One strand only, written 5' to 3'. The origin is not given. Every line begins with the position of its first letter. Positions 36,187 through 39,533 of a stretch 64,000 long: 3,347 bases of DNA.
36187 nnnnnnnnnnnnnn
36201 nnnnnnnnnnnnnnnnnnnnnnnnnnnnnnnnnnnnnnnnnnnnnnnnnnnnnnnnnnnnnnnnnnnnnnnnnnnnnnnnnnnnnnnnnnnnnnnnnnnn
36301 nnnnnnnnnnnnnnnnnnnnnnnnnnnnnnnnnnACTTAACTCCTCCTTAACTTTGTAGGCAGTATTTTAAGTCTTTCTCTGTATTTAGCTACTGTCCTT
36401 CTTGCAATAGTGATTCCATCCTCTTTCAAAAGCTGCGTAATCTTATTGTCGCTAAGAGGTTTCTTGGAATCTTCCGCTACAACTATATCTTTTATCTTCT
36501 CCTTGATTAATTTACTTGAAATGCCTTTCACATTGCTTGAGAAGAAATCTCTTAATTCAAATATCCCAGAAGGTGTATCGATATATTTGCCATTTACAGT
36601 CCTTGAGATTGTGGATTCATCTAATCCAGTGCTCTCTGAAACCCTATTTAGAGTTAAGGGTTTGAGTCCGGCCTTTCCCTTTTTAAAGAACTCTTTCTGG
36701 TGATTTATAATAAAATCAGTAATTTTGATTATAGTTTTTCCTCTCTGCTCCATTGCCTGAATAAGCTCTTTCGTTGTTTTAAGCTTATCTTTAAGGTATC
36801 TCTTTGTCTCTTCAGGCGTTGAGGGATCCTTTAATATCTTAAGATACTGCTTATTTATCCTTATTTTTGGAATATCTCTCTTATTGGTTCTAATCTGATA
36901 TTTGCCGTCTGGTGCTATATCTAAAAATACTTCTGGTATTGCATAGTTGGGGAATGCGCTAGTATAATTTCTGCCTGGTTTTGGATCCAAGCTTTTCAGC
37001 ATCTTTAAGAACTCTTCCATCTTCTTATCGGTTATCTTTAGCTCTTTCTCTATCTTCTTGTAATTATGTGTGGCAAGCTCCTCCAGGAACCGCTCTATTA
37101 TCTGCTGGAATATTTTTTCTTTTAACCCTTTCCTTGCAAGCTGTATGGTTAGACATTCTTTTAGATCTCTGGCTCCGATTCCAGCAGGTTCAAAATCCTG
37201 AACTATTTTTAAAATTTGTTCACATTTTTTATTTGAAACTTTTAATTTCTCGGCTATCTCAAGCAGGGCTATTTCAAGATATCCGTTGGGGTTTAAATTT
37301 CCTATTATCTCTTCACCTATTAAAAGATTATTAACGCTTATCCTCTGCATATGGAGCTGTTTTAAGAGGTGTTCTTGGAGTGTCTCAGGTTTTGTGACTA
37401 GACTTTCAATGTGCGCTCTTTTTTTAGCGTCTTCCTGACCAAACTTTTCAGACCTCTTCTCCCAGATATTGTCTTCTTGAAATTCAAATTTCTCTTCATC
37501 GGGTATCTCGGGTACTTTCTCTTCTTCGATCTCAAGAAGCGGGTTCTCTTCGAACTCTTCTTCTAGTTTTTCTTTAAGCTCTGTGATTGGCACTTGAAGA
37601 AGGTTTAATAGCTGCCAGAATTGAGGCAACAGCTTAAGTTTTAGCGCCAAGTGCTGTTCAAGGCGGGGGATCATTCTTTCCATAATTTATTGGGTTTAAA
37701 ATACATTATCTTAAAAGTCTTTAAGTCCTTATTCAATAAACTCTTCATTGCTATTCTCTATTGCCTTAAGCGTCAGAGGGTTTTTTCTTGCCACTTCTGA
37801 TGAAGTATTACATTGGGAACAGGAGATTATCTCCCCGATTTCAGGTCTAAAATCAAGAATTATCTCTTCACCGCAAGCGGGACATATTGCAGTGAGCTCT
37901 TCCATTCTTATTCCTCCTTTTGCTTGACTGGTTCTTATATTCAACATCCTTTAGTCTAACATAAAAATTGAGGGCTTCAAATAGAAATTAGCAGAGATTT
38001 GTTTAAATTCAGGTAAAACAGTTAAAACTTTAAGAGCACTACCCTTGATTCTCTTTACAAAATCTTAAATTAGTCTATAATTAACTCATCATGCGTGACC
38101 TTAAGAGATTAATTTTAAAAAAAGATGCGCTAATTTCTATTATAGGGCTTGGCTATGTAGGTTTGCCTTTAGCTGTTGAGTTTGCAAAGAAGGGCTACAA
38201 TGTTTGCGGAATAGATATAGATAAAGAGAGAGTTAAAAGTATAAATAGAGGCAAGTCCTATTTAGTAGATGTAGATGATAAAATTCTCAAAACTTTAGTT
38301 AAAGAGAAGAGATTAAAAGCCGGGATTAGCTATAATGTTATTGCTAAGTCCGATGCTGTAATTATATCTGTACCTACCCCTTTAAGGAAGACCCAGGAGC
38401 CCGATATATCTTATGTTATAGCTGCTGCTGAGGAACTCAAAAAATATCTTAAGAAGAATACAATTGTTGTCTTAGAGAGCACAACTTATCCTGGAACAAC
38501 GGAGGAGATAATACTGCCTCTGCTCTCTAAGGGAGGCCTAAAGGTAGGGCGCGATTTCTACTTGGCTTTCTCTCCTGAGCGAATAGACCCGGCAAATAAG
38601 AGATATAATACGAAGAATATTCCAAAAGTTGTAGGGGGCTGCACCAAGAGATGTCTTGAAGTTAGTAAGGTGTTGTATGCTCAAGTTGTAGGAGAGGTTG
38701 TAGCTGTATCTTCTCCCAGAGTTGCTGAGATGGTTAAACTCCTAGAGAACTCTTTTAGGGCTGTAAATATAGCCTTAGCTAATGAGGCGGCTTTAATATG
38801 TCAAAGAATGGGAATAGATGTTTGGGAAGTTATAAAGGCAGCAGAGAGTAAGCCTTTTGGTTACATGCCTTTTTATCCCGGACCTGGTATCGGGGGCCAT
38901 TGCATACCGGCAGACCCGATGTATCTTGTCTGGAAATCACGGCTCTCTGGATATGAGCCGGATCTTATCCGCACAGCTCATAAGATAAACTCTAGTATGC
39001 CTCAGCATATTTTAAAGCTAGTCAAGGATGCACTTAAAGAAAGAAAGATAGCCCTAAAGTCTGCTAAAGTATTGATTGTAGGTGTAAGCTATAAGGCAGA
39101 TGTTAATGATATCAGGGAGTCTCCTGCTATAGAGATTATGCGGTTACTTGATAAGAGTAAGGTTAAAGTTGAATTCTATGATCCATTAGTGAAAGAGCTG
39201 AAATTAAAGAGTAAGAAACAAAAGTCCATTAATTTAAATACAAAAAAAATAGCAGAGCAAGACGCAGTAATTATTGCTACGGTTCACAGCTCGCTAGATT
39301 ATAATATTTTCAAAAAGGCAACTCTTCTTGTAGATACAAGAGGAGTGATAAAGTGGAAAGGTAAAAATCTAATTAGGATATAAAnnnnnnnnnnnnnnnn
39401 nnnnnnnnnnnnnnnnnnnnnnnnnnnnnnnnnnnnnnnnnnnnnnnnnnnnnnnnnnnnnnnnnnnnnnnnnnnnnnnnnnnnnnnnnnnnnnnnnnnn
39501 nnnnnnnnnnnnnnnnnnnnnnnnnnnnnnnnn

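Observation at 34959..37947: rpoN co-operonic with a receiver-less sigma-54 activator, convergently overlapped by a stand-alone PilZ gene; a tandem HD-GYP enzyme is encoded 24 kb upstream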

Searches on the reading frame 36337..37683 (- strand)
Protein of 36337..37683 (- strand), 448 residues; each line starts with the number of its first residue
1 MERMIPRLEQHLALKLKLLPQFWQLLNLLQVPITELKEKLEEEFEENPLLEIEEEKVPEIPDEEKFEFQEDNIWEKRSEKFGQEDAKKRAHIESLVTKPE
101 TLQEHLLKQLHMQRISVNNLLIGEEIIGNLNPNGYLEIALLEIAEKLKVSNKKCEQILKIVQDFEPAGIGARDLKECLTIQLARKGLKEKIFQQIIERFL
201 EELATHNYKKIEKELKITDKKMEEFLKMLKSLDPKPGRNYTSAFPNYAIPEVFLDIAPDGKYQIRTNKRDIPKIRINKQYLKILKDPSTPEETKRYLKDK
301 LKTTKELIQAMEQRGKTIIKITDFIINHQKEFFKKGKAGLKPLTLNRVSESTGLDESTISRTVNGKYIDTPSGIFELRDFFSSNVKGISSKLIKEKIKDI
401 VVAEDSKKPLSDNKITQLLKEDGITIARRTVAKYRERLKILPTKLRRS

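Call 3: search_protein_families(library=pfam, proteins=[window:36337-37683:-], max_evalue=0.01)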
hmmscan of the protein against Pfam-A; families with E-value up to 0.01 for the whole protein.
window:36337-37683:- (448 aa): 3 families
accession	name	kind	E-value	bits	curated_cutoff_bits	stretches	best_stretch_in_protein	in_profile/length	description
PF04963.19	Sigma54_CBD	-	1.3e-57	194.9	22.9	1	92-280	2-185/185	Sigma-54 factor, core binding domain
PF04552.19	Sigma54_DBD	-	2.2e-52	177.5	22.8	1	295-447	2-159/160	Sigma-54, DNA binding domain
PF00309.25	Sigma54_AID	-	5.7e-10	39.3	23.8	1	7-52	1-46/46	Sigma-54 factor, Activator interacting domain (AID)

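Call 4: search_protein_families(library=ncbifam, proteins=[window:36337-37683:-], max_evalue=0.01)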
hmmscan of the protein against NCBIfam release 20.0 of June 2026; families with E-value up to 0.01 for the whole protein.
window:36337-37683:- (448 aa): 7 families
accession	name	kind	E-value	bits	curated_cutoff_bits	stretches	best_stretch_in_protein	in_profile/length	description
TIGR02395.1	rpoN_sigma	equivalog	5.9e-125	417.7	277.35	1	14-447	3-434/434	RNA polymerase factor sigma-54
NF004595.0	PRK05932.1-2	equivalog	9e-109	364.5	513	1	6-447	3-481/484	RNA polymerase factor sigma-54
NF004596.0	PRK05932.1-3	subfamily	1.1e-102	344.7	499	2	78-443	129-501/515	RNA polymerase factor sigma-54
NF009118.0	PRK12469.1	subfamily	1.3e-96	324.4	396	2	67-447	91-479/483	RNA polymerase factor sigma-54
NF004598.0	PRK05932.1-5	equivalog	2.1e-96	323.7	621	2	70-448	115-503/504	RNA polymerase factor sigma-54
NF004597.0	PRK05932.1-4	equivalog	1.6e-80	270.9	817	2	99-447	117-474/477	RNA polymerase factor sigma-54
NF004602.0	PRK05932.2-4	equivalog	7.5e-68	229.3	506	1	7-444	4-406/416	RNA polymerase factor sigma-54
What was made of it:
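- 36337..37683 (-): rpoN (sigma-54, 448 aa), 2 nt upstream of the bEBP start; the bEBP ribosome-binding site lies inside its last codons. TIGR02395 417.7 bits against a cutoff of 277; AID, CBD and DBD domains (calls 3, 4).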

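Call 9: find_related_loci(query=window:36337-37683:-, collection=genome_contigs, flank=6000)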
Query window:36337-37683:- (448 aa) in genome_contigs; peptide patterns used: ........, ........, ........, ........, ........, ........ (x = any residue, [..] = any of these).
492 stretches matched a pattern; 8 encode a relative of the query (tblastn E <= 1e-3); 8 distinct loci.
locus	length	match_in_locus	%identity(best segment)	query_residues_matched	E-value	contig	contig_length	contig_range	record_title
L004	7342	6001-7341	91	1-447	0e+0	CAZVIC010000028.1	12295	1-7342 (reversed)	MAG TPA_asm: uncultured Planctomycetia bacterium isolate binchicken_co181_25 genome assembly, contig: NODE_9712_length_1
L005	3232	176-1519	68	1-447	0e+0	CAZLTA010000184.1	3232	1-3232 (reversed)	MAG TPA_asm: uncultured Planctomycetia bacterium isolate SRP178699_co1_390 genome assembly, contig: NODE_47665_length_32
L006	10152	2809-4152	68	1-447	0e+0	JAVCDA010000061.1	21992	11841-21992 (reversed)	MAG: Candidatus Saelkia tenebricola isolate MAG_3300035698_749 Ga0374944_490789, whole genome shotgun sequence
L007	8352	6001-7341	61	1-447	2e-160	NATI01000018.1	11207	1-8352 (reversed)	MAG: Candidatus Omnitrophica bacterium 4484_49 ex4484_49_scaffold_3672, whole genome shotgun sequence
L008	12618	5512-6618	35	100-447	4e-60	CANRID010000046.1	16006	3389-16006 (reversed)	MAG: uncultured Bacteroidales bacterium isolate Lapin-008__bin2 genome assembly, contig: Lapin-008__NODE_4010_length_160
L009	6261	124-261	50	393-440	5e-6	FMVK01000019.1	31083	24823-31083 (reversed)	Lachnospiraceae bacterium XPB1003 genome assembly, contig: IE11DRAFT_scaffold00019.19, whole genome shotgun sequence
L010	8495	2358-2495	50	393-440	6e-6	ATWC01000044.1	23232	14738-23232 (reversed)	Lachnospiraceae bacterium NK4A179 G621DRAFT_scaffold00044.44_C, whole genome shotgun sequence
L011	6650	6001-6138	50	393-440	1e-5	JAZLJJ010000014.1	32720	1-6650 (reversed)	MAG: Lachnospiraceae bacterium isolate T1900044966_TA20190028.MAGScoT_cleanbin_000025 SGB_3988_k141_2210801, whole genom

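Call 16: search_protein_families(library=pfam, proteins=[L006:4161-5147:+, L006:5157-5510:-, L006:5625-7499:-, L006:1129-2442:-, L005:1528-2514:+, L005:2529-2885:-, L007:5760-5990:+, L007:7350-7964:+, L007:7948-8196:+, L007:4651-5715:-], max_evalue=0.001)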
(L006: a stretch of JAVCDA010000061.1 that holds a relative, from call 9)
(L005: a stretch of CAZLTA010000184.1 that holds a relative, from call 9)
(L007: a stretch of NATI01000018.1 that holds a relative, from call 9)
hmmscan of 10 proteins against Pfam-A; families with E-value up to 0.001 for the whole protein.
L006:4161-5147:+ (328 aa): 13 families
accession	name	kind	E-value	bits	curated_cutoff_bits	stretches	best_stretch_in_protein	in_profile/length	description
PF00158.32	Sigma54_activat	-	3.5e-70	235.5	20.2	1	11-177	1-167/168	Sigma-54 interaction domain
PF25601.1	AAA_lid_14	-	5.4e-24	84.3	27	1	183-261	1-77/87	AAA+ ATPase lid domain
PF14532.12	Sigma54_activ_2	-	3.4e-20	73.1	25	1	12-182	1-138/138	Sigma-54 interaction domain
PF07728.20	AAA_5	-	1.8e-10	41.4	22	1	35-155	2-125/139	AAA domain (dynein-related subfamily)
PF07724.20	AAA_2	-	3.5e-10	40.6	27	1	33-157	4-129/166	AAA domain (Cdc48 subfamily)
PF02954.25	HTH_8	-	1.1e-08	35.1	22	1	280-319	3-42/42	Bacterial regulatory protein, Fis family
PF00004.35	AAA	-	3.7e-08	34.3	21.2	1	35-160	1-119/131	ATPase family associated with various cellular activities (AAA)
PF01078.27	Mg_chelatase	-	3.7e-05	23.6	20.3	0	92-152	95-157/207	Magnesium chelatase, subunit ChlI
PF12775.13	AAA_7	-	6.7e-05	22.9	25.8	1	11-73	12-74/181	P-loop containing dynein motor region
PF20720.3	nSTAND3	-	0.00014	22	27.2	1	20-66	5-51/155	Novel STAND NTPase 3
PF18024.7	HTH_50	-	0.00016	21.7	27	0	273-321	2-49/50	Helix-turn-helix domain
PF20030.5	bpMoxR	-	0.00037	20.1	27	1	20-168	19-161/205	MoxR domain in the MoxR-vWA-beta-propeller ternary systems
PF00493.29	MCM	-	0.00065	19.3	23.3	1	29-154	54-174/224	MCM P-loop domain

L006:5157-5510:- (117 aa): 1 family
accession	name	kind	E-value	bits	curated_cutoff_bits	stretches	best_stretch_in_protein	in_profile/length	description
PF07238.19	PilZ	-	1.8e-14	54.4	22.5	1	7-111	1-101/102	PilZ domain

L006:5625-7499:- (624 aa): 0 families

L006:1129-2442:- (437 aa): 5 families
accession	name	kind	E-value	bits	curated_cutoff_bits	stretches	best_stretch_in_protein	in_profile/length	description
PF03721.20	UDPG_MGDP_dh_N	-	2.1e-44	151.8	27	1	22-197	3-181/187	UDP-glucose/GDP-mannose dehydrogenase family, NAD binding domain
PF00984.24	UDPG_MGDP_dh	-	2.7e-33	114.4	25.4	1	217-307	1-92/94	UDP-glucose/GDP-mannose dehydrogenase family, central domain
PF03720.21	UDPG_MGDP_dh_C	-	3.6e-24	85.6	30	1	335-428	1-102/103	UDP-glucose/GDP-mannose dehydrogenase family, UDP binding domain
PF03446.21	NAD_binding_2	-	1.1e-07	32.4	21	1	22-148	2-104/161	NAD binding domain of 6-phosphogluconate dehydrogenase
PF02254.24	TrkA_N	-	0.00067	20.4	23.8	0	23-63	2-42/116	TrkA-N domain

L005:1528-2514:+ (328 aa): 10 families
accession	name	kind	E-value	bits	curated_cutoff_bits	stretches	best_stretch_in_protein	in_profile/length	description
PF00158.32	Sigma54_activat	-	1.5e-69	233.4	20.2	1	11-177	1-167/168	Sigma-54 interaction domain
PF25601.1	AAA_lid_14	-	8.6e-25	86.8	27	1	183-261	1-77/87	AAA+ ATPase lid domain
PF14532.12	Sigma54_activ_2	-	1.1e-19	71.4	25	1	12-182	1-138/138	Sigma-54 interaction domain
PF07724.20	AAA_2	-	7.6e-10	39.5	27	1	33-146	4-115/166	AAA domain (Cdc48 subfamily)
PF02954.25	HTH_8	-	2.3e-09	37.3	22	1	280-319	3-42/42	Bacterial regulatory protein, Fis family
PF07728.20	AAA_5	-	2.7e-08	34.3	22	1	35-153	2-123/139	AAA domain (dynein-related subfamily)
PF00004.35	AAA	-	1.5e-06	29.1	21.2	1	35-161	1-120/131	ATPase family associated with various cellular activities (AAA)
PF20720.3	nSTAND3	-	8.4e-05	22.8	27.2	1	20-66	5-51/155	Novel STAND NTPase 3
PF12775.13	AAA_7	-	0.00014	21.9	25.8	1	20-74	21-75/181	P-loop containing dynein motor region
PF01078.27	Mg_chelatase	-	0.00025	21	20.3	0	32-152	22-157/207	Magnesium chelatase, subunit ChlI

L005:2529-2885:- (118 aa): 1 family
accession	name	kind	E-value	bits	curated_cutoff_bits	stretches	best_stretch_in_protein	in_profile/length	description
PF07238.19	PilZ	-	8.5e-15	55.4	22.5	1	10-114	1-101/102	PilZ domain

L007:5760-5990:+ (76 aa): 3 families
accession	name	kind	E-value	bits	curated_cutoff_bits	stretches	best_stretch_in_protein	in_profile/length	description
PF21344.3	Zn_ribbon_LysW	-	2.9e-12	46.5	27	1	19-63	2-46/46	Alpha-aminoadipate carrier protein LysW-like, globular domain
PF14354.12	Lar_restr_allev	-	0.00032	21.3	28.6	1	20-53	6-34/58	Restriction alleviation protein Lar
PF13240.11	Zn_Ribbon_1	-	0.00091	19.4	25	0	20-28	2-10/23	zinc-ribbon domain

L007:7350-7964:+ (204 aa): 8 families
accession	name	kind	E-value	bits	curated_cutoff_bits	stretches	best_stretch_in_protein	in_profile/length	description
PF00158.32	Sigma54_activat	-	4.8e-72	241.6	20.2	1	11-177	1-167/168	Sigma-54 interaction domain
PF14532.12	Sigma54_activ_2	-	3.1e-21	76.5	25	1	12-182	1-138/138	Sigma-54 interaction domain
PF07724.20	AAA_2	-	2.9e-10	40.8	27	1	33-163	4-135/166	AAA domain (Cdc48 subfamily)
PF07728.20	AAA_5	-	4.3e-09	36.9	22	1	35-154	2-124/139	AAA domain (dynein-related subfamily)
PF00004.35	AAA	-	2.8e-07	31.5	21.2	1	35-169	1-128/131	ATPase family associated with various cellular activities (AAA)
PF01078.27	Mg_chelatase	-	7e-06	26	20.3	0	90-152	93-157/207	Magnesium chelatase, subunit ChlI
PF25601.1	AAA_lid_14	-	0.00023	21.3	27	1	183-203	1-21/87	AAA+ ATPase lid domain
PF12775.13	AAA_7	-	0.00082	19.4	25.8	0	14-73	15-74/181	P-loop containing dynein motor region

L007:7948-8196:+ (82 aa): 2 families
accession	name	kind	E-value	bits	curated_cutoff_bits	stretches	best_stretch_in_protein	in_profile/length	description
PF02954.25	HTH_8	-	2.7e-11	43.5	22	1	33-72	3-42/42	Bacterial regulatory protein, Fis family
PF18024.7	HTH_50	-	6.7e-06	26.1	27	1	26-74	2-49/50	Helix-turn-helix domain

L007:4651-5715:- (354 aa): 2 families
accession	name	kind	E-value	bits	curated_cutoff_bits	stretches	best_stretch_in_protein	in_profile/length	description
PF04055.27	Radical_SAM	-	3.6e-14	53.7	29.5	1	51-219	2-164/166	Radical SAM superfamily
PF12836.13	HHH_3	-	1.6e-06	28.5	27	1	296-331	2-37/65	Helix-hairpin-helix motif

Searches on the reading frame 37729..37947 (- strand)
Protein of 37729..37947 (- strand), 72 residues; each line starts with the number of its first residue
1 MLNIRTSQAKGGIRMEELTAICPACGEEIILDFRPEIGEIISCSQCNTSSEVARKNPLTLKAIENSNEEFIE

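Call 3: search_protein_families(library=pfam, proteins=[window:37729-37947:-], max_evalue=0.01)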
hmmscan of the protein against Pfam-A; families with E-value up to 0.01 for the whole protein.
window:37729-37947:- (72 aa): 5 families
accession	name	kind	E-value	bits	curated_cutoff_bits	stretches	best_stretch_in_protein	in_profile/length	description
PF21344.3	Zn_ribbon_LysW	-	1.8e-09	37.5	27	1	22-63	3-44/46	Alpha-aminoadipate carrier protein LysW-like, globular domain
PF23477.1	zf_Tbcl_2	-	0.00099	19.2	27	1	17-47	3-33/37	Probable treble clef zinc finger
PF14354.12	Lar_restr_allev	-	0.0014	19.2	28.6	1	22-50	6-35/58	Restriction alleviation protein Lar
PF09723.15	Zn_ribbon_8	-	0.0086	16.5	34.4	0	16-27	24-34/41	Zinc ribbon domain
PF24441.1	DUF7560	-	0.0086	16.2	27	0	15-32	1-18/44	Family of unknown function (DUF7560)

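Call 4: search_protein_families(library=ncbifam, proteins=[window:37729-37947:-], max_evalue=0.01)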
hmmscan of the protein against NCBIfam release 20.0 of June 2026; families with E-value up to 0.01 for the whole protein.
window:37729-37947:- (72 aa): 6 families
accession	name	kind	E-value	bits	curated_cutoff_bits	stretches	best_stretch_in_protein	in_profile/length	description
NF041070.1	carrier_LysW_Arch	domain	1.1e-07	31.7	75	1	21-69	4-54/57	alpha-aminoadipate/glutamate carrier protein LysW/ArgW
TIGR01206.1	lysW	equivalog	1.2e-07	31.5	53.2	1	20-69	3-51/54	lysine biosynthesis protein LysW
TIGR04272.1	cxxc_cxxc_Mbark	domain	0.0031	17.2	36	1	17-47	3-33/37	CxxC-x17-CxxC domain-containing protein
TIGR03655.1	anti_R_Lar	subfamily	0.0041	17.4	39.6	1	22-57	4-45/55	Lar family restriction alleviation protein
TIGR00100.1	hypA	equivalog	0.0043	17.1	88.1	1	9-66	60-114/116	hydrogenase maturation nickel metallochaperone HypA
TIGR04165.1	methano_modCys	hypoth_equivalog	0.0046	17.2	60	0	14-27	2-15/50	TIGR04165 family Cys-rich peptide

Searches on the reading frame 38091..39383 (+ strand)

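Call 3: search_protein_families(library=pfam, proteins=[window:38091-39383:+], max_evalue=0.01)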
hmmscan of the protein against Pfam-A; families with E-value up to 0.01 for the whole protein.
window:38091-39383:+ (430 aa): 10 families
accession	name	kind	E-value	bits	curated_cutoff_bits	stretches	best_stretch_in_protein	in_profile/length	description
PF03721.20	UDPG_MGDP_dh_N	-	3.1e-49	167.5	27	1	15-190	3-181/187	UDP-glucose/GDP-mannose dehydrogenase family, NAD binding domain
PF00984.24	UDPG_MGDP_dh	-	3.4e-33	114.1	25.4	1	211-301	2-93/94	UDP-glucose/GDP-mannose dehydrogenase family, central domain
PF03720.21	UDPG_MGDP_dh_C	-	2.1e-20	73.4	30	1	328-421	1-102/103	UDP-glucose/GDP-mannose dehydrogenase family, UDP binding domain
PF03446.21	NAD_binding_2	-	1.5e-09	38.5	21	1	15-142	2-105/161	NAD binding domain of 6-phosphogluconate dehydrogenase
PF02558.23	ApbA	-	0.00033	20.7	22.2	1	15-127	1-97/150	Ketopantoate reductase PanE/ApbA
PF02254.24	TrkA_N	-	0.00062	20.5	23.8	1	16-64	2-49/116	TrkA-N domain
PF01210.29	NAD_Gly3P_dh_N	-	0.0015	18.9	23.1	0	15-97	2-80/158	NAD-dependent glycerol-3-phosphate dehydrogenase N-terminus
PF02737.24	3HCDH_N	-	0.0021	18.4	22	1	15-56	2-43/180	3-hydroxyacyl-CoA dehydrogenase, NAD binding domain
PF03807.23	F420_oxidored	-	0.0065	17.5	21.6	0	15-96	2-69/94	NADP oxidoreductase coenzyme F420-dependent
PF00070.33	Pyr_redox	-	0.008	17.1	22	0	17-39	4-26/82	Pyridine nucleotide-disulphide oxidoreductase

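Call 4: search_protein_families(library=ncbifam, proteins=[window:38091-39383:+], max_evalue=0.01)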
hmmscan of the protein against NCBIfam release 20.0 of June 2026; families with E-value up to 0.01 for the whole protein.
window:38091-39383:+ (430 aa): 19 families
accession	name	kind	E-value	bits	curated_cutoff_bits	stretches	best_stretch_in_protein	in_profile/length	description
TIGR03026.1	NDP-sugDHase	subfamily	4.7e-136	453.8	189.8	1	15-417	3-412/413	nucleotide sugar dehydrogenase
NF040825.1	UDPMaNacDH_Arch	equivalog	8.4e-92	308.2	750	1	15-426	3-407/418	UDP-N-acetyl-D-mannosamine dehydrogenase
NF008286.0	PRK11064.1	equivalog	2.4e-85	286.6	459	1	14-420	5-419/420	UDP-N-acetyl-D-mannosamine dehydrogenase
NF011729.0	PRK15182.1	equivalog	3.8e-77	259.9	592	1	14-401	8-390/425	Vi polysaccharide biosynthesis UDP-N-acetylglucosamine C-6 dehydrogenase TviB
NF041297.1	UDPGDh_AglM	equivalog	1.8e-59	201.8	670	1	15-420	3-417/429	UDP-glucose 6-dehydrogenase AglM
NF047673.2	TeichurnBiosyTuaD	equivalog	2e-45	155.8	700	1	15-405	4-393/439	UDP-glucose 6-dehydrogenase TuaD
NF011631.0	PRK15057.1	equivalog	1.6e-13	50.6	757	1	15-396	3-365/388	UDP-glucose 6-dehydrogenase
NF012005.0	PRK15461.1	equivalog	1.2e-08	34.5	348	2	13-51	2-40/298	sulfolactaldehyde 3-reductase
TIGR01505.1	tartro_sem_red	equivalog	3.3e-06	26.5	340.75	1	15-250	2-203/291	2-hydroxy-3-oxopropionate reductase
NF043037.1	ThreonDh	equivalog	3.7e-06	26.6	350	0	14-52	4-42/297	L-threonate dehydrogenase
TIGR01692.1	HIBADH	equivalog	1.7e-05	24.3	291.6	0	18-51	2-35/288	3-hydroxyisobutyrate dehydrogenase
NF008592.0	PRK11559.1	equivalog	0.00033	20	397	0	15-250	5-206/296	2-hydroxy-3-oxopropionate reductase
NF005650.0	PRK07417.1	equivalog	0.0016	17.8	290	1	15-68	4-58/281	prephenate/arogenate dehydrogenase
TIGR03385.1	CoA_CoA_reduc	equivalog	0.002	17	578.8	0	11-51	148-189/439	CoA-disulfide reductase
NF041015.1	UDPsulfquin_syn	equivalog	0.0043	16.1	575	1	17-65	5-54/384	UDP-sulfoquinovose synthase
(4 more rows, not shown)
